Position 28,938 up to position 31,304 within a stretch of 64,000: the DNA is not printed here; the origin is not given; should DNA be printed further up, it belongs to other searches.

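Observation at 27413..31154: A PRTase + DprA-like + SF1-helicase cassette splits pheS from pheT: possible ShosTA/PsyrTA-like TA/defence module rather than competence genes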

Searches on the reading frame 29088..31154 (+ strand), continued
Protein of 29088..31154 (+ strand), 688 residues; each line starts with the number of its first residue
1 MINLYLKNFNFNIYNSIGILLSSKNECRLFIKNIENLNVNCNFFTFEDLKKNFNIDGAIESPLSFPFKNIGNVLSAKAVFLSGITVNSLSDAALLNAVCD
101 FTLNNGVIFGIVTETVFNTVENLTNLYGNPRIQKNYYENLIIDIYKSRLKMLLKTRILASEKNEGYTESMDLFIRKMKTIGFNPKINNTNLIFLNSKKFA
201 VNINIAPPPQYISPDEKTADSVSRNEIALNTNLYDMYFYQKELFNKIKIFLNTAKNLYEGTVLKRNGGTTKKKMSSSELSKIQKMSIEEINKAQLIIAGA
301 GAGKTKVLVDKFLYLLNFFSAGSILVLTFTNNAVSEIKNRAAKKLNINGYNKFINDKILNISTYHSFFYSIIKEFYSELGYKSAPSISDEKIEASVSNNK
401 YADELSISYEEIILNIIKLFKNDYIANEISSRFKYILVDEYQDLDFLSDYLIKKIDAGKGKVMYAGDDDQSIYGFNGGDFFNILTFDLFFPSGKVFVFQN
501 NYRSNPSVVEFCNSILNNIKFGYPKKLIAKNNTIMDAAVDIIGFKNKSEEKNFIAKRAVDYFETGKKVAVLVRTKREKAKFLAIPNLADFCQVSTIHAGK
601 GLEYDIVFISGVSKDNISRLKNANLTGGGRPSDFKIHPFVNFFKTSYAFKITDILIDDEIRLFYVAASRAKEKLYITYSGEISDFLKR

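Call 34: find_encoding_contigs(protein=P0077, flank=8000, max_places=1)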
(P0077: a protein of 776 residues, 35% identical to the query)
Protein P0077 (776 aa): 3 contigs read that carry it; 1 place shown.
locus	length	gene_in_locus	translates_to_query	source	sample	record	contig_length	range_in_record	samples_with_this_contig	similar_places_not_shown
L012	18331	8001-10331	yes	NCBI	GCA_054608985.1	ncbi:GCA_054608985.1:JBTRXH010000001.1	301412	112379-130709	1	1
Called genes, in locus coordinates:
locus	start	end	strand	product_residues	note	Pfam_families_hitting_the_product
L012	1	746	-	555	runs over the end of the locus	PF00920:ILVD_EDD_N, PF24877:ILV_EDD_C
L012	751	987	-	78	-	-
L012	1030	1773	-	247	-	PF00814:TsaD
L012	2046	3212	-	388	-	PF02163:Peptidase_M50, PF00595:PDZ (weak), PF13180:PDZ_2, PF17820:PDZ_6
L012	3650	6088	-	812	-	PF03483:B3_4, PF03484:B5, PF17759:tRNA_synthFbeta, PF03147:FDX-ACB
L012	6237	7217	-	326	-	PF02481:DNA_processg_A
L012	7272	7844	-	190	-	-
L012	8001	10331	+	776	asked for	PF00580:UvrD-helicase, PF13245:AAA_19, PF00580:UvrD-helicase, PF13361:UvrD_C, PF13538:UvrD_C_2 (faint)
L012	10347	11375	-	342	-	PF02912:Phe_tRNA-synt_N, PF01409:tRNA-synt_2d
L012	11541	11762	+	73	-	PF04014:MazE_antitoxin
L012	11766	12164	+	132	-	PF01850:PIN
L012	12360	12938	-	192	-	-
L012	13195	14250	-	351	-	PF04173:DoxD, PF07680:DoxA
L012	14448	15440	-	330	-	PF13531:SBP_bac_11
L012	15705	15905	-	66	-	-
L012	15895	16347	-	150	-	-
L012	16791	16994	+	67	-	PF10047:DUF2281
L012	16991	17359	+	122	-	PF02452:PemK_toxin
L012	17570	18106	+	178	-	PF08780:NTase_sub_bind (weak)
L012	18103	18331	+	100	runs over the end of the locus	PF01909:NTP_transf_2, PF18765:Polbeta (weak)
